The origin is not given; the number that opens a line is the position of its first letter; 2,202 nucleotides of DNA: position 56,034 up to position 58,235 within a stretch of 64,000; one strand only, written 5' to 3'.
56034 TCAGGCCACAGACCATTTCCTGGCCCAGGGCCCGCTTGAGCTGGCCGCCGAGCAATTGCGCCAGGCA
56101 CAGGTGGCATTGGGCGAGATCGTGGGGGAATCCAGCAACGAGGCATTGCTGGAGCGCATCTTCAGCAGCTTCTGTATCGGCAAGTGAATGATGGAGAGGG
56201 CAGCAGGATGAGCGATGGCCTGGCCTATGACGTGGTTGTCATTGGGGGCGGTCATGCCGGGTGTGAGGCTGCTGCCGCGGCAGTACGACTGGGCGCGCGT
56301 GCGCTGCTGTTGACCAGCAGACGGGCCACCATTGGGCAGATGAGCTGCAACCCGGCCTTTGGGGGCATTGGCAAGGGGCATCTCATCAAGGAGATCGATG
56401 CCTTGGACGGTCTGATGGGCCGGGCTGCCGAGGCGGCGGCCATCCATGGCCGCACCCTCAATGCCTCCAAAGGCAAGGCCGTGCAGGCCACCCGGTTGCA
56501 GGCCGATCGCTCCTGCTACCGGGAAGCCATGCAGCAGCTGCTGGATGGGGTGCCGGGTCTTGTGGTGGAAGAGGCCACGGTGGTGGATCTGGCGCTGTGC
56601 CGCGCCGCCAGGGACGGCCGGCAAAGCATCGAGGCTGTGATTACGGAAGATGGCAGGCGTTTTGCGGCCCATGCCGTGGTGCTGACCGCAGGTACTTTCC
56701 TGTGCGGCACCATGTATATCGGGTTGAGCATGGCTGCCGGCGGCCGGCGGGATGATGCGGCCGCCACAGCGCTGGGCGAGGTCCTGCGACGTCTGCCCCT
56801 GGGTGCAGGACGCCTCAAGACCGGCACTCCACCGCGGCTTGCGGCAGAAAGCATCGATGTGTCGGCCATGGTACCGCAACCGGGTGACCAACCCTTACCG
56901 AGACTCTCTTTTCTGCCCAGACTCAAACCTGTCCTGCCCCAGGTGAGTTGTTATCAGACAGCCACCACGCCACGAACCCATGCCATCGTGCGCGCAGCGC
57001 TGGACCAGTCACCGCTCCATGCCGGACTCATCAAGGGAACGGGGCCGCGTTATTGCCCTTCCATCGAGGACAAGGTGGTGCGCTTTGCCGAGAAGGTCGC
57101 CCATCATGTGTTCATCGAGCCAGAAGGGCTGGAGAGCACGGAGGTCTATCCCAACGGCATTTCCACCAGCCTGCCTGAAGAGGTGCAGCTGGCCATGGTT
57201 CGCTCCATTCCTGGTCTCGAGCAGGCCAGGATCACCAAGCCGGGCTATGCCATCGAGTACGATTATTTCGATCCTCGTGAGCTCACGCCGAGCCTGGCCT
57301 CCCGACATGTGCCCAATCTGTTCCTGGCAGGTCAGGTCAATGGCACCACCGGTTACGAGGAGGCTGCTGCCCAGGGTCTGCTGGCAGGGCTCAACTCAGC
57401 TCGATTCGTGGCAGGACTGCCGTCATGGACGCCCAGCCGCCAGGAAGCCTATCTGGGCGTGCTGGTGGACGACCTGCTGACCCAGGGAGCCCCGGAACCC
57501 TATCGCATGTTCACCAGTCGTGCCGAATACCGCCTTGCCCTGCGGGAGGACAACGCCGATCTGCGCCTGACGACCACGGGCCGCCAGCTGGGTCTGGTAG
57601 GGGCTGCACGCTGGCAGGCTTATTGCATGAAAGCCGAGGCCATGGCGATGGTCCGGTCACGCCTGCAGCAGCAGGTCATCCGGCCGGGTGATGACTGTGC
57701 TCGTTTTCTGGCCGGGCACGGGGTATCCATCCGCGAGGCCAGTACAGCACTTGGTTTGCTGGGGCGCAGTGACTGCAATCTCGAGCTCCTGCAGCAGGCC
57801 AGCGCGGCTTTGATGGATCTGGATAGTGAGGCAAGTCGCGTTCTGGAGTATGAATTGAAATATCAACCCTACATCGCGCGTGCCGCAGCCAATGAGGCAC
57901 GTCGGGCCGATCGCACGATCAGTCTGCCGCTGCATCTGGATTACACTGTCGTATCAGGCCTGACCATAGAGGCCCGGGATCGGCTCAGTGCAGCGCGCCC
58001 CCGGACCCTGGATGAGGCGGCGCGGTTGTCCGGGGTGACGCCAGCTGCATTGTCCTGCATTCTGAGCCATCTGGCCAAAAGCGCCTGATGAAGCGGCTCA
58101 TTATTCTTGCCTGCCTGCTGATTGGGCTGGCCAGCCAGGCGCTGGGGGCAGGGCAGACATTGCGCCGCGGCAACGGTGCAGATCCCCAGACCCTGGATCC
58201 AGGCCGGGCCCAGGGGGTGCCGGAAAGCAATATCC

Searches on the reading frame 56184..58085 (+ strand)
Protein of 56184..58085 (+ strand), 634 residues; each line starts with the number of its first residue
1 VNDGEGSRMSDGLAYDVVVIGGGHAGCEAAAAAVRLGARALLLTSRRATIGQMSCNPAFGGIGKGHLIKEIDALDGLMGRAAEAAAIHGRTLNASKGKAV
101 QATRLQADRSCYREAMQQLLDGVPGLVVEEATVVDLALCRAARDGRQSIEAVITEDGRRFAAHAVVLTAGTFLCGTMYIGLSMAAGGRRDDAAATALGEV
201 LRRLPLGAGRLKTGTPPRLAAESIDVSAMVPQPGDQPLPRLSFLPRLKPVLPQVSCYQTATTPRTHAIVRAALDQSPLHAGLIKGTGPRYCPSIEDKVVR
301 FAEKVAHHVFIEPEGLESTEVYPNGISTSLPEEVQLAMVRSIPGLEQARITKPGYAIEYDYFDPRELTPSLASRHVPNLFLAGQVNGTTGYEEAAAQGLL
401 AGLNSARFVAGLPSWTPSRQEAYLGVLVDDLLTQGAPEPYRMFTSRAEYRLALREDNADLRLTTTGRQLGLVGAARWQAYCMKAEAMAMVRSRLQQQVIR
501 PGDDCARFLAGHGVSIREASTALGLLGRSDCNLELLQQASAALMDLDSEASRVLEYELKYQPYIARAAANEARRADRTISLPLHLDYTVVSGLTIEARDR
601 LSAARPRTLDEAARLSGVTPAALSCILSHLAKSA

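Call 62: search_protein_families(library=pfam, proteins=[window:56184-58085:+], max_evalue=0.00001)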
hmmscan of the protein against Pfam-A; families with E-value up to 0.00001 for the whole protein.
window:56184-58085:+ (634 aa): 4 families
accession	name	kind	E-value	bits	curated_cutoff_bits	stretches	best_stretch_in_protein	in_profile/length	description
PF01134.28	GIDA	-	2.3e-146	488.3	22.1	1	16-411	1-389/391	Glucose inhibited division protein A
PF13932.14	SAM_GIDA_C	-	1.6e-16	60.3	27.1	1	573-627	3-57/57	tRNA modifying enzyme MnmG/GidA C-terminal helical bundle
PF21680.2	GIDA_C_1st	-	4.5e-11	43.8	24.7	1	475-566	2-94/96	tRNA modifying enzyme MnmG/GidA C-terminal helical domain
PF12831.13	FAD_oxidored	-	1.9e-06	27.9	27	1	16-164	1-139/416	FAD dependent oxidoreductase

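Call 67: find_homologous_proteins(query=window:56184-58085:+, max_evalue=1e-150)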
Query window:56184-58085:+ (634 aa): 7999 proteins with E <= 1e-150 among 8000 candidates; the best 120 are listed.
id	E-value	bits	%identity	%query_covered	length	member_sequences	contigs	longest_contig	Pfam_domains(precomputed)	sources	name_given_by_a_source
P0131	0.0e+0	1370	100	99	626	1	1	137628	PF21680.3,PF01134.29,PF13932.16,PF12831.14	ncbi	-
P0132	0.0e+0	1221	89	99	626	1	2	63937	PF21680.3,PF01134.29,PF13932.16,PF12831.14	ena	-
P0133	0.0e+0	1130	84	99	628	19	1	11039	PF21680.3,PF01262.28,PF01134.29,PF13932.16,PF12831.14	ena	-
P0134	0.0e+0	1102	82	98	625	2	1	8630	PF21680.3,PF01134.29,PF13932.16,PF12831.14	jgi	jgi:tRNA uridine 5-carboxymethylaminomethyl modification enzyme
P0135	4.0e-212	724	57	97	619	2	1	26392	PF01266.31,PF00890.31,PF07992.21,PF21680.3,PF01134.29,PF13932.16,PF12831.14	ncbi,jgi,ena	-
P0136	6.1e-212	724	57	98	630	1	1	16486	PF21680.3,PF01134.29,PF13932.16,PF12831.14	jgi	-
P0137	6.3e-210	717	57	97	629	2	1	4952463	PF21680.3,PF01134.29,PF13932.16,PF12831.14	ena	-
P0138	7.3e-210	717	58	97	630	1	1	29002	PF01266.31,PF00890.31,PF21680.3,PF01134.29,PF13932.16,PF12831.14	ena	-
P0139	8.6e-210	717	58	97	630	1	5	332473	PF01266.31,PF00890.31,PF21680.3,PF01134.29,PF13932.16,PF12831.14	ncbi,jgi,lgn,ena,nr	ncbi:MAG: tRNA uridine-5-carboxymethylaminomethyl(34) synthesis enzyme MnmG [Gammaproteobacteria bac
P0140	1.1e-209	716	58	97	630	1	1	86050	PF01266.31,PF00890.31,PF21680.3,PF01134.29,PF13932.16,PF12831.14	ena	-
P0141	2.1e-209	715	58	98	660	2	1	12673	PF21680.3,PF01134.29,PF13932.16,PF12831.14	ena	-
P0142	4.0e-209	715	56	97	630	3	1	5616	PF00890.31,PF21680.3,PF01134.29,PF13932.16,PF12831.14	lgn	-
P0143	7.9e-209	714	57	97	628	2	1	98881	PF00890.31,PF21680.3,PF01134.29,PF13932.16,PF12831.14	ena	-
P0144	1.2e-208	713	55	99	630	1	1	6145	PF00890.31,PF21680.3,PF01134.29,PF13932.16,PF12831.14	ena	-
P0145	1.4e-208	713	56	97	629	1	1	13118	PF21680.3,PF01134.29,PF13932.16,PF12831.14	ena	-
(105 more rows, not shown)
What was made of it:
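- Tried and rejected: I used an MnmG homology search instead (call 67).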
